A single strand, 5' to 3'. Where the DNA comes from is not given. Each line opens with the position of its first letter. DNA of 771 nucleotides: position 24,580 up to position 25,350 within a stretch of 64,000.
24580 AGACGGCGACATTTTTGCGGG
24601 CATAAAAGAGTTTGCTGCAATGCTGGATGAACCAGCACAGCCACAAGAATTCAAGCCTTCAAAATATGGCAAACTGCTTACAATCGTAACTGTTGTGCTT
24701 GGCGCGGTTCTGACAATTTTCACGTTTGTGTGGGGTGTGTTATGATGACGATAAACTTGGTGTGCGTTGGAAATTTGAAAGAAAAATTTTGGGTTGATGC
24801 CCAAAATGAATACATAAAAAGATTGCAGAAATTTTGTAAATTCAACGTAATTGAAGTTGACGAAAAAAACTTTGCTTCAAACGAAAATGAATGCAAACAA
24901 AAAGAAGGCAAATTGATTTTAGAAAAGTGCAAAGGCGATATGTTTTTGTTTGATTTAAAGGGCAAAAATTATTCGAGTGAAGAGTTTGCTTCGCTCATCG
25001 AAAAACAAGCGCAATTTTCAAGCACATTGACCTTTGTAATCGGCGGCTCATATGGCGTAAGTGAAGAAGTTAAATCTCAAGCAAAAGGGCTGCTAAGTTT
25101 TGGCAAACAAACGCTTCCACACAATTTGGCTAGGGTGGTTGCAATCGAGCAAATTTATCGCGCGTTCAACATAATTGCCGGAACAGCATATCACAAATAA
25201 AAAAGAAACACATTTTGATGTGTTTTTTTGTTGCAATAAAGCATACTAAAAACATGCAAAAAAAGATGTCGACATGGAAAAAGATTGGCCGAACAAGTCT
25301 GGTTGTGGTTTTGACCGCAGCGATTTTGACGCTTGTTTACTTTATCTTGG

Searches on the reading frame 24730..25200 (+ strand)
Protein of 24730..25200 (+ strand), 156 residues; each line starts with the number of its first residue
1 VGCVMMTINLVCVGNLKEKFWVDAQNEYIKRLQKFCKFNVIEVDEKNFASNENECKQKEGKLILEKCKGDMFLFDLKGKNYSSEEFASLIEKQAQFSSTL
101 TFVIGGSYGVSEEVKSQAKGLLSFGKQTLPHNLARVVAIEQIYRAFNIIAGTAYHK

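Call 53: search_protein_families(library=pfam, proteins=[window:24730-25200:+])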
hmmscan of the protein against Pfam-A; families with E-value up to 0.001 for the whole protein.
window:24730-25200:+ (156 aa): 1 family
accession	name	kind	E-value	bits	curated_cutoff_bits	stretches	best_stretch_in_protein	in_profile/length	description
PF02590.22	SPOUT_MTase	-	1.5e-49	168.4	27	1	6-155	1-154/154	Predicted SPOUT methyltransferase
